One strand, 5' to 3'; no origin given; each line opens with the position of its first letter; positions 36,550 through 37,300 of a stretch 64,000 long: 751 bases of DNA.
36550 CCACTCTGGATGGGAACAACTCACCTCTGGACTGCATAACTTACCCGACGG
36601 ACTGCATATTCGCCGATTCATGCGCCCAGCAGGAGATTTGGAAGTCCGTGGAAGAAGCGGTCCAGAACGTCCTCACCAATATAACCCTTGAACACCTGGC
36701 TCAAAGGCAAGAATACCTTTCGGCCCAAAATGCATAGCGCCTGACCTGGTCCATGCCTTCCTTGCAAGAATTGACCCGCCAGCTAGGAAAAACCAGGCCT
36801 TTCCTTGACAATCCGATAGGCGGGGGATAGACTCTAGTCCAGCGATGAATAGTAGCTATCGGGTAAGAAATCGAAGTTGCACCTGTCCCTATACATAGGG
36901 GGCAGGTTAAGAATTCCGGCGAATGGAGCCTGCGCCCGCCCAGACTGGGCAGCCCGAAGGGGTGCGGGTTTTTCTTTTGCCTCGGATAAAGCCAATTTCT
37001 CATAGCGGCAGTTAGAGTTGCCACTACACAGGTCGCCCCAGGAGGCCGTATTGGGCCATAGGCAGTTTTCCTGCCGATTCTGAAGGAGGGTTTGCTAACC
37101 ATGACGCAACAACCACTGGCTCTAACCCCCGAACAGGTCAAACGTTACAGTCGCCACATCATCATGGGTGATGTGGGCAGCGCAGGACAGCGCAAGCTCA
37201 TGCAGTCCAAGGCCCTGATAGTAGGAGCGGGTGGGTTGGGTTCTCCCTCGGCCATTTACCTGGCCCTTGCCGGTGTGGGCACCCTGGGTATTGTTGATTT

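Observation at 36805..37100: Candidate cysteine-codon leader-peptide attenuator upstream of an E1-like / cysteine synthase operon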

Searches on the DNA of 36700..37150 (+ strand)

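Call 4: search_rna_families(source=window, start=36700, end=37150, threshold=evalue, max_evalue=10, show_alignments=3)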
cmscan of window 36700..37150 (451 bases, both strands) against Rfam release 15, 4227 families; matches with E-value up to 10: 5.
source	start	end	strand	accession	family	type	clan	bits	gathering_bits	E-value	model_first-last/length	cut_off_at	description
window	36741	36801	-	RF00364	mir-BART2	Gene; miRNA;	-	22.2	60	0.13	1-62/62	no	mir-BART2 microRNA precursor family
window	36956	36979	+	RF02388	sau-30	Gene; sRNA;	-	16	70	9.9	15-38/64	no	Staphylococcus sRNA sau-30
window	36958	36980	+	RF00489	ctRNA_p42d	Gene; antisense;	-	15.4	50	2.1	1-46/46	no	ctRNA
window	36796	36835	+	RF03368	mir-1822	Gene; miRNA;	-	13.5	73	9.4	1-61/61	no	mir-1822 microRNA precursor family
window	36970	37007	-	RF01129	sR44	Gene; snRNA; snoRNA; CD-box;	-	10.2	45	6.5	1-55/55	no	Small nucleolar RNA sR44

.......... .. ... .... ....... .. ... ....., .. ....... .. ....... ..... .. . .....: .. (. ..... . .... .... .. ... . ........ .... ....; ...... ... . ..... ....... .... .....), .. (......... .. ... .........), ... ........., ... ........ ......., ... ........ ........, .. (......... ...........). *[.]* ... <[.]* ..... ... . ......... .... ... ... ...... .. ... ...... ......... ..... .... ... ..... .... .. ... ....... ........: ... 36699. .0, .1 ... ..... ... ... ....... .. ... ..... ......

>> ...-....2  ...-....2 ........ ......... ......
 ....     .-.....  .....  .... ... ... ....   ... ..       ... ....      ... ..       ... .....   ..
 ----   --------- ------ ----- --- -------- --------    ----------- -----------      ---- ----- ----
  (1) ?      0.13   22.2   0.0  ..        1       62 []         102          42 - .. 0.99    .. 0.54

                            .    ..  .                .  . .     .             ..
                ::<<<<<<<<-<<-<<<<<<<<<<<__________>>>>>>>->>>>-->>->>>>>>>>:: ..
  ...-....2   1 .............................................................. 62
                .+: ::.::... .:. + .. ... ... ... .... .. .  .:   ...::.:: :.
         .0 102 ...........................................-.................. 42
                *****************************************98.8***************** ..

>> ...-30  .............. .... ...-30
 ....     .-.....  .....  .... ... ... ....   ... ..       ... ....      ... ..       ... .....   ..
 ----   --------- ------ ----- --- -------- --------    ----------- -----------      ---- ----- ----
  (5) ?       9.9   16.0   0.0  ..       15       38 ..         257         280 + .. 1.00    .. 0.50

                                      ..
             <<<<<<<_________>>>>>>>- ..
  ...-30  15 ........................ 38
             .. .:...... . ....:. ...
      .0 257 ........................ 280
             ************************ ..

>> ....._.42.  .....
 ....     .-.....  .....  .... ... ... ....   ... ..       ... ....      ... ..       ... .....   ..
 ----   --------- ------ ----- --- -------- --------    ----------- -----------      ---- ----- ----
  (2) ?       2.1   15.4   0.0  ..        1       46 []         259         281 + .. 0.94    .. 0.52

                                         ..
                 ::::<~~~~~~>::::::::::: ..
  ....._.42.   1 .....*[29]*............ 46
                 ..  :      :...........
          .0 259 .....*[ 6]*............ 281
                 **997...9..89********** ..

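Call 33: build_rna_model(alignment_id=A1, structure=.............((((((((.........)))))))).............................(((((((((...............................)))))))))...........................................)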
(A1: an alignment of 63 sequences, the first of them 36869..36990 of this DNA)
Model R1 built from alignment A1 (63 sequences, 159 columns); structure: as given.
model positions 122; base pairs 17; branch points 1; effective number of sequences 14.62; information 0.59 bits per position. Calibrated on 0.2 Mb of random sequence (short: E-values are rough).
structure used (alignment columns):
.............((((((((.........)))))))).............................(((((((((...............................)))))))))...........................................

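Call 35: search_with_rna_model(model_id=R1, sources=[window, L001, L002, L003, L004, L005, L006, L007, L008, L009, L010, L011, L012, L013, L014, L015, L016, L017, L018, L019, L020, L021, L022, L023, L024, L025, L026, L027, L028, L029, L030, L031, L032, L033, L034, L035, L036, L037, L038, L039, L040, L041, L042, L043, L044, L045, L046, L047, L048, L049, L050, L051, L052, L053, L054, L055, L056, L057, L058, L059, L060, L061, L062, L063, L064, L065, L066, L067, L068, L069, L070, L071, L072, L073, L074, L075, L076, L077, L078, L079, L080], max_evalue=1, make_alignment=true)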
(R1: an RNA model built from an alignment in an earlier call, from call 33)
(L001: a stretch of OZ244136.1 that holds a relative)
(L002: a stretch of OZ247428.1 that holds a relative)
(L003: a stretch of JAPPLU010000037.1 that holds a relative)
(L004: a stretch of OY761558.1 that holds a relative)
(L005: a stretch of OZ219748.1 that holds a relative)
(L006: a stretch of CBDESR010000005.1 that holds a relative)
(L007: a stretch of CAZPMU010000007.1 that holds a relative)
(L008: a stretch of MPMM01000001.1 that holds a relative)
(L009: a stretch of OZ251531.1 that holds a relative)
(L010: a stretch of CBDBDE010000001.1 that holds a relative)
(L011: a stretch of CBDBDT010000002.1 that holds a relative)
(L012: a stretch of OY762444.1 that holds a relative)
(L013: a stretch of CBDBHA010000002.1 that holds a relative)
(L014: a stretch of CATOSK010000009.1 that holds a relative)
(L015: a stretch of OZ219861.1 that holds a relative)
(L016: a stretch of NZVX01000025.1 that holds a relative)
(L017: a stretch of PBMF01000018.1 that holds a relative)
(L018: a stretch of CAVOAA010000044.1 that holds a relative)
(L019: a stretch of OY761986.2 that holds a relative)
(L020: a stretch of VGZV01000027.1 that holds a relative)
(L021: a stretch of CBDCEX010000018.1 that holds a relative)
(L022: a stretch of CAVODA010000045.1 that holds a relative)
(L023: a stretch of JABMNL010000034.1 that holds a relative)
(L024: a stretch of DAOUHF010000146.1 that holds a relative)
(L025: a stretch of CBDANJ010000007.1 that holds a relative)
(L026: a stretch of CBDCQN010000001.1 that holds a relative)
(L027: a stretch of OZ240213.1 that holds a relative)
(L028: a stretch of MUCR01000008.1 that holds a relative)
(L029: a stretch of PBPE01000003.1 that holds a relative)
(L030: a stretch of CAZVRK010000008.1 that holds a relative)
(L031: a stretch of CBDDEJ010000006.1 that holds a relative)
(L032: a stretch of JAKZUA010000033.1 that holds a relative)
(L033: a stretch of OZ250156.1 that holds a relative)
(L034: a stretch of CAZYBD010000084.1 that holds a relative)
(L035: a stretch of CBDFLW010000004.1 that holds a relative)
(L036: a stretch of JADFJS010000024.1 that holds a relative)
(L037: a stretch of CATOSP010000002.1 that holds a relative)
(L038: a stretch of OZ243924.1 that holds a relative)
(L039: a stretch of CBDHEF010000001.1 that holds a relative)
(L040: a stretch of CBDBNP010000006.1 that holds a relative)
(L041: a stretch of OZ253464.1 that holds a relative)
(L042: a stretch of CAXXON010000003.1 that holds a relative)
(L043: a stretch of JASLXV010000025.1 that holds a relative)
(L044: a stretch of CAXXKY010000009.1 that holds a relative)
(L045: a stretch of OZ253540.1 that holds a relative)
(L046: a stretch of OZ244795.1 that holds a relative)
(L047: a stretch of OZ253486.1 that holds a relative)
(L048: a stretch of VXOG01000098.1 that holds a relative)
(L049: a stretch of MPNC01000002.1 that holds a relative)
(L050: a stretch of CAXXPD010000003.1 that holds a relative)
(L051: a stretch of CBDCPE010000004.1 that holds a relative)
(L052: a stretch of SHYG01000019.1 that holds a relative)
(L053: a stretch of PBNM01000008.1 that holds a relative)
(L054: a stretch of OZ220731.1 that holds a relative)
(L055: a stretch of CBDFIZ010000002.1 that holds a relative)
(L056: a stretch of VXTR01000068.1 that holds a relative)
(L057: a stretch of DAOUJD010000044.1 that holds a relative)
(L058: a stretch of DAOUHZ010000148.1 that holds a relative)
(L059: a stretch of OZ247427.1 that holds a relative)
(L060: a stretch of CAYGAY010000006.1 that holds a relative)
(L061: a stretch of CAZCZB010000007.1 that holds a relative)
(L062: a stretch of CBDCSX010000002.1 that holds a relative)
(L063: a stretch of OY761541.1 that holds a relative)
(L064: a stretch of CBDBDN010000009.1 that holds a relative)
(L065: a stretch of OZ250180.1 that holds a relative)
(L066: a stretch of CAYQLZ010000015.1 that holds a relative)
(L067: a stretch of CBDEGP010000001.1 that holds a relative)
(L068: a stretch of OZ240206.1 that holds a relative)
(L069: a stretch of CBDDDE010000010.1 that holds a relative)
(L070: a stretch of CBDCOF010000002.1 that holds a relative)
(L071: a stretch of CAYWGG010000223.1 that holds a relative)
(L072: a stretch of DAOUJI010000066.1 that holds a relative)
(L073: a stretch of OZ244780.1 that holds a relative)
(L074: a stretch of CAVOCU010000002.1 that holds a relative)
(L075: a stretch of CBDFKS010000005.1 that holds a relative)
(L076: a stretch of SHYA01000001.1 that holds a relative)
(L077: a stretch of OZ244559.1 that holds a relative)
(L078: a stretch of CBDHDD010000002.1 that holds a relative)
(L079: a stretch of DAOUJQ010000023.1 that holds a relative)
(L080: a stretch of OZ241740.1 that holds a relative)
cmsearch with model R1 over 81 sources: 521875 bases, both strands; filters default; matches with E-value up to 1: 85.
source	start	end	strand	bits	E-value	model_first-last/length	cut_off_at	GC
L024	2364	2484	+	102.7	1.3e-24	1-122/122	no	0.55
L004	2269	2387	+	100.9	3.8e-24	1-122/122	no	0.55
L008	2276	2393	+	100.5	5e-24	1-122/122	no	0.56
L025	2369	2489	+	97.6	2.9e-23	1-122/122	no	0.57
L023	2236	2359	+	96.8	4.9e-23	1-122/122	no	0.51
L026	2364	2484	+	96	8e-23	1-122/122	no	0.55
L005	2281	2400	+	95.5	1.1e-22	1-122/122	no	0.61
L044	2293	2419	+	95.3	1.3e-22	1-122/122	no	0.62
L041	2294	2419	+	95.2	1.3e-22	1-122/122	no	0.6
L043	2288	2411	+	93.2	4.4e-22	1-122/122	no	0.64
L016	420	543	+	93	5.1e-22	1-122/122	no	0.52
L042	2329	2453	+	92.8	5.7e-22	1-122/122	no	0.58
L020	2358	2483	+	92.3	7.9e-22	1-122/122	no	0.6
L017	2285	2407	+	91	1.8e-21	1-122/122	no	0.58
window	36869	36988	+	90.2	2.8e-21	1-122/122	no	0.57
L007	2268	2387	+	89.9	3.4e-21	1-122/122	no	0.54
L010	2320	2444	+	87.8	1.2e-20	1-122/122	no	0.56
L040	2302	2427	+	87.3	1.7e-20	1-122/122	no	0.58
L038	2314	2441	+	86.1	3.5e-20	1-122/122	no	0.68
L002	2264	2381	+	85.5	5.1e-20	1-122/122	no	0.53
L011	2321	2444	+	85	6.8e-20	1-122/122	no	0.54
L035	2285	2411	+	84.8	7.8e-20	1-122/122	no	0.65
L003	2269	2385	+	84.2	1.1e-19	1-122/122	no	0.56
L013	2340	2463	+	84.2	1.2e-19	1-122/122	no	0.53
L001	2264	2381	+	84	1.3e-19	1-122/122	no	0.56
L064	2306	2429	+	83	2.3e-19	1-122/122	no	0.7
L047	2249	2370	+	82.8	2.6e-19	1-122/122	no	0.64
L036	2294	2420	+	82.8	2.8e-19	1-122/122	no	0.56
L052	2343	2467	+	82.6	3.1e-19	1-122/122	no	0.57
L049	2349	2470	+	82.3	3.5e-19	1-122/122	no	0.61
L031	2284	2400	+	82.1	4.1e-19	1-122/122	no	0.57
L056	2305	2429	+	81.8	5e-19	1-122/122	no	0.63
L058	2350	2471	+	81.6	5.7e-19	1-122/122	no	0.57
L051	2349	2470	+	81.2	7.3e-19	1-122/122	no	0.63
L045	2288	2412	+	80.8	9.1e-19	1-122/122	no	0.64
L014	2318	2443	+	80.7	9.8e-19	1-122/122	no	0.56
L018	2228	2350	+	80.7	9.8e-19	1-122/122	no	0.54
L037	2370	2489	+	79.9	1.6e-18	1-122/122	no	0.58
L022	2250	2372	+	79.8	1.7e-18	1-122/122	no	0.51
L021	2304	2427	+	79.5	2e-18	1-122/122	no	0.59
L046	2289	2412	+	79.3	2.4e-18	1-122/122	no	0.65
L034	2355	2478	+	78.4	4e-18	1-122/122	no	0.56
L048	2316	2433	+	77.7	6.2e-18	1-122/122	no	0.64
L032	778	902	+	77.6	6.7e-18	1-122/122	no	0.62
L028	2280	2405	+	76.7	1.2e-17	1-122/122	no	0.54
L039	2242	2385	+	75.6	2.2e-17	1-122/122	no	0.62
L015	2309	2428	+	74.8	3.6e-17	1-122/122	no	0.56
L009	2279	2408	+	74.6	4.1e-17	1-122/122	no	0.62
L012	2323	2443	+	74.5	4.5e-17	1-122/122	no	0.55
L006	2300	2429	+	73.5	8e-17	1-122/122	no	0.65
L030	2345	2462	+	73.4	8.5e-17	1-122/122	no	0.47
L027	2348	2468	+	73.1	1.1e-16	1-122/122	no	0.57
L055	2320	2434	+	72.6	1.5e-16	1-122/122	no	0.57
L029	2347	2465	+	72.5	1.5e-16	1-122/122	no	0.44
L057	2315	2433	+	71.5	2.9e-16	1-122/122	no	0.58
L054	2350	2471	+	70.2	6.3e-16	1-122/122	no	0.62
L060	2349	2470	+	68.7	1.6e-15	1-122/122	no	0.65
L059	2315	2432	+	68.4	1.9e-15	1-122/122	no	0.63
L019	2271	2394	+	66.4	6.6e-15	1-122/122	no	0.58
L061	2312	2433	+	66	8.5e-15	1-122/122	no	0.64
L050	2311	2428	+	61.8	1.1e-13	1-122/122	no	0.6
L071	596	713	+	59.5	4.4e-13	1-122/122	no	0.49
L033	2301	2426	+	58.1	1e-12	1-122/122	no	0.6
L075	2372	2487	+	52.5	3.4e-11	1-122/122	no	0.41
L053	2386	2484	+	33.2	4.7e-06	1-122/122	no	0.47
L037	2408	2544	-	24.2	0.0013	1-122/122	no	0.57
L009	2346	2398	-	21.7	0.0059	50-102/122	no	0.66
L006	2367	2419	-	19.8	0.019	50-102/122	no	0.74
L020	2419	2466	-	19.7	0.019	57-102/122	no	0.71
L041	2354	2409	-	16.8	0.12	50-102/122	no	0.66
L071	636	768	-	16.1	0.18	1-122/122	no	0.45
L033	2366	2409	-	15.1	0.32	57-102/122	no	0.73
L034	2395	2549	-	15.1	0.33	1-122/122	no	0.54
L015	2347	2486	-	15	0.35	1-122/122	no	0.54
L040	2362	2410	-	14.8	0.39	57-102/122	no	0.67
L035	2346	2394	-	14.8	0.39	57-102/122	no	0.76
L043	2348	2394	-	14.8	0.4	57-102/122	no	0.7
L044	2335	2446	-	14.5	0.48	1-122/122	no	0.64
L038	2376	2424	-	14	0.64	57-102/122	no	0.8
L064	2365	2412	-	13.8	0.74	57-102/122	no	0.77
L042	2388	2436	-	13.6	0.82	57-102/122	no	0.73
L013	2400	2446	-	13.6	0.84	57-102/122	no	0.57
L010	2380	2434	-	13.4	0.92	50-102/122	no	0.62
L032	819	923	-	13.4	0.93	1-122/122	no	0.52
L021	2344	2478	-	13.4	0.96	1-122/122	no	0.52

Alignment A2: 85 matches aligned to the model, 227 columns, each read 5' to 3' on its own strand. Consensus structure (alignment columns), stored with it:
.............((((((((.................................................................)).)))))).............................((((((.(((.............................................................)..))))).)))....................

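Call 36: search_with_rna_model(model_id=R1, sources=[window, L001, L002, L003, L004, L005, L006, L007, L008, L009, L010, L011, L012, L013, L014, L015, L016, L017, L018, L019, L020, L021, L022, L023, L024, L025, L026, L027, L028, L029, L030, L031, L032, L033, L034, L035, L036, L037, L038, L039, L040, L041, L042, L043, L044, L045, L046, L047, L048, L049, L050, L051, L052, L053, L054, L055, L056, L057, L058, L059, L060, L061, L064, L071, L075], max_evalue=0.00001, make_alignment=true)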
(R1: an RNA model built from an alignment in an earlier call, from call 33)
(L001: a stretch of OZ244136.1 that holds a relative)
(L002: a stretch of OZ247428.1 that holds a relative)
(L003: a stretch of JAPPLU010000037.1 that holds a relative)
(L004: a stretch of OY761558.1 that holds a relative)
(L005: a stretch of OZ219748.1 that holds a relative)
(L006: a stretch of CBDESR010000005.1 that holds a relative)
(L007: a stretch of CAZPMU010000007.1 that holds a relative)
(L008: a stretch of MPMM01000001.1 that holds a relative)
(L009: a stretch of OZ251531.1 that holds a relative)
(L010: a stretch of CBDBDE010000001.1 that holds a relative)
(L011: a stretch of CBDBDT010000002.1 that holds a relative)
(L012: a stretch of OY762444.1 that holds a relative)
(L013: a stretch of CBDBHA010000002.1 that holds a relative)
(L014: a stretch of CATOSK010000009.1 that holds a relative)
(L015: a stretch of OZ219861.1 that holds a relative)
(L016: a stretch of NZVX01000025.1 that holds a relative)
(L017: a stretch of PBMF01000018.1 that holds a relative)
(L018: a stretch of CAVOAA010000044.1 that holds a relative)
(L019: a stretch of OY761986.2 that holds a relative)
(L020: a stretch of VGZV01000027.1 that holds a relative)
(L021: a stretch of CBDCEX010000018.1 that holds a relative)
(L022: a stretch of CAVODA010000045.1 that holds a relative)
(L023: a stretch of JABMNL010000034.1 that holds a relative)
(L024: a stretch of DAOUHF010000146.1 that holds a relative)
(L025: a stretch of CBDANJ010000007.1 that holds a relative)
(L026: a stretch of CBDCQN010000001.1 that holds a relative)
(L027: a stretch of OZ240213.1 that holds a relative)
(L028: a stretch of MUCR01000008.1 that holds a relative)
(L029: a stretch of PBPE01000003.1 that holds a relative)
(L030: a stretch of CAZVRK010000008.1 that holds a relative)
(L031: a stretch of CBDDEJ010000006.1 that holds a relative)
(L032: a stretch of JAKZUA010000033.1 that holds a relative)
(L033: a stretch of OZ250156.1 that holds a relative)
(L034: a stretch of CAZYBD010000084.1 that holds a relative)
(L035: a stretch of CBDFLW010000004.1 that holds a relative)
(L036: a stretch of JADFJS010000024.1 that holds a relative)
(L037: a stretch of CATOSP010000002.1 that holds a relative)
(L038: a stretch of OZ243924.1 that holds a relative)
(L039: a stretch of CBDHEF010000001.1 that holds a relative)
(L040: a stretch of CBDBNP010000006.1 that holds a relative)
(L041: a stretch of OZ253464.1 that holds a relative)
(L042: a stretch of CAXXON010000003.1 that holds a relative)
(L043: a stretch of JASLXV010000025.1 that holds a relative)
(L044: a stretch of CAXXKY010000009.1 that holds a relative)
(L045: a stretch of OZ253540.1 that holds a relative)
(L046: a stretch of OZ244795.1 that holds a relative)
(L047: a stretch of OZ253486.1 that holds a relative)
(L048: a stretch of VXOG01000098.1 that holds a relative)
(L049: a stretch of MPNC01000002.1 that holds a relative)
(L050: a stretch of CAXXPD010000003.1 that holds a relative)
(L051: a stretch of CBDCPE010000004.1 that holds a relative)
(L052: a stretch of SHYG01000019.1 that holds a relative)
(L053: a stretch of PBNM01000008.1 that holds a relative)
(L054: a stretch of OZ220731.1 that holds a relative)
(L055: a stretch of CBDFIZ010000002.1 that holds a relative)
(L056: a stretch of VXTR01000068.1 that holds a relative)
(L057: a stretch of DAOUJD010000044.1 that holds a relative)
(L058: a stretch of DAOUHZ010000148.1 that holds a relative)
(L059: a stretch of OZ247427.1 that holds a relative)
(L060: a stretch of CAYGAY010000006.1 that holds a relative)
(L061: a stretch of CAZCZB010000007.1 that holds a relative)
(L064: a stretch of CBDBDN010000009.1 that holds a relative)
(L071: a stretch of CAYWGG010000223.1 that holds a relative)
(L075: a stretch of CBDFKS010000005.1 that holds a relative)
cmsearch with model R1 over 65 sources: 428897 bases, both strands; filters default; matches with E-value up to 0.00001: 65.
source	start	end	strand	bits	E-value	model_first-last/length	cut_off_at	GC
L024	2364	2484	+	102.7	1.1e-24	1-122/122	no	0.55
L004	2269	2387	+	100.9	3.1e-24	1-122/122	no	0.55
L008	2276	2393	+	100.5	4.1e-24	1-122/122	no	0.56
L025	2369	2489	+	97.6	2.4e-23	1-122/122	no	0.57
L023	2236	2359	+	96.8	4e-23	1-122/122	no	0.51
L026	2364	2484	+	96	6.6e-23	1-122/122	no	0.55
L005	2281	2400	+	95.5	8.9e-23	1-122/122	no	0.61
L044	2293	2419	+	95.3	1e-22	1-122/122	no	0.62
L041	2294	2419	+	95.2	1.1e-22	1-122/122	no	0.6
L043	2288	2411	+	93.2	3.6e-22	1-122/122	no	0.64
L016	420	543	+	93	4.2e-22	1-122/122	no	0.52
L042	2329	2453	+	92.8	4.7e-22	1-122/122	no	0.58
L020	2358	2483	+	92.3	6.5e-22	1-122/122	no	0.6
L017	2285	2407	+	91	1.4e-21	1-122/122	no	0.58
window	36869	36988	+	90.2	2.3e-21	1-122/122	no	0.57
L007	2268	2387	+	89.9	2.8e-21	1-122/122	no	0.54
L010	2320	2444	+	87.8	1e-20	1-122/122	no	0.56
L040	2302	2427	+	87.3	1.4e-20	1-122/122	no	0.58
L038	2314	2441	+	86.1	2.9e-20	1-122/122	no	0.68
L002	2264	2381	+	85.5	4.2e-20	1-122/122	no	0.53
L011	2321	2444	+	85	5.6e-20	1-122/122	no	0.54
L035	2285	2411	+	84.8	6.4e-20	1-122/122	no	0.65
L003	2269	2385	+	84.2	9.3e-20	1-122/122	no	0.56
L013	2340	2463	+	84.2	9.5e-20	1-122/122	no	0.53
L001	2264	2381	+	84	1.1e-19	1-122/122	no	0.56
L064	2306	2429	+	83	1.9e-19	1-122/122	no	0.7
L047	2249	2370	+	82.8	2.2e-19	1-122/122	no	0.64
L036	2294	2420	+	82.8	2.3e-19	1-122/122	no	0.56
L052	2343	2467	+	82.6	2.5e-19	1-122/122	no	0.57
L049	2349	2470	+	82.3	2.9e-19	1-122/122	no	0.61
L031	2284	2400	+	82.1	3.4e-19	1-122/122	no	0.57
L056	2305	2429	+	81.8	4.1e-19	1-122/122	no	0.63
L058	2350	2471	+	81.6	4.7e-19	1-122/122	no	0.57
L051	2349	2470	+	81.2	6e-19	1-122/122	no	0.63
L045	2288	2412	+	80.8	7.5e-19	1-122/122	no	0.64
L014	2318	2443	+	80.7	8.1e-19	1-122/122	no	0.56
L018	2228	2350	+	80.7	8.1e-19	1-122/122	no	0.54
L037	2370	2489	+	79.9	1.3e-18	1-122/122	no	0.58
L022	2250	2372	+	79.8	1.4e-18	1-122/122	no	0.51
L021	2304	2427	+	79.5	1.6e-18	1-122/122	no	0.59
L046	2289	2412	+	79.3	2e-18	1-122/122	no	0.65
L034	2355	2478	+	78.4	3.3e-18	1-122/122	no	0.56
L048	2316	2433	+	77.7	5.1e-18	1-122/122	no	0.64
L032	778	902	+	77.6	5.5e-18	1-122/122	no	0.62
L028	2280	2405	+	76.7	9.6e-18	1-122/122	no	0.54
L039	2242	2385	+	75.6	1.8e-17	1-122/122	no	0.62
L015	2309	2428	+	74.8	3e-17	1-122/122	no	0.56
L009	2279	2408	+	74.6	3.4e-17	1-122/122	no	0.62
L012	2323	2443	+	74.5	3.7e-17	1-122/122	no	0.55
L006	2300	2429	+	73.5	6.6e-17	1-122/122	no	0.65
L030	2345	2462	+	73.4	7e-17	1-122/122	no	0.47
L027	2348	2468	+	73.1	8.8e-17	1-122/122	no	0.57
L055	2320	2434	+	72.6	1.2e-16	1-122/122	no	0.57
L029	2347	2465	+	72.5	1.3e-16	1-122/122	no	0.44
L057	2315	2433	+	71.5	2.3e-16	1-122/122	no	0.58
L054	2350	2471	+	70.2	5.2e-16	1-122/122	no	0.62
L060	2349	2470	+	68.7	1.3e-15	1-122/122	no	0.65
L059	2315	2432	+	68.4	1.5e-15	1-122/122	no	0.63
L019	2271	2394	+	66.4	5.4e-15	1-122/122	no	0.58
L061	2312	2433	+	66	6.9e-15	1-122/122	no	0.64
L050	2311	2428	+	61.8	9e-14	1-122/122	no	0.6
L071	596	713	+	59.5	3.6e-13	1-122/122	no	0.49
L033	2301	2426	+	58.1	8.6e-13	1-122/122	no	0.6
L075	2372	2487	+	52.5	2.8e-11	1-122/122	no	0.41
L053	2386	2484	+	33.2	3.8e-06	1-122/122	no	0.47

Alignment A3: 65 matches aligned to the model, 170 columns, each read 5' to 3' on its own strand. Consensus structure (alignment columns), stored with it:
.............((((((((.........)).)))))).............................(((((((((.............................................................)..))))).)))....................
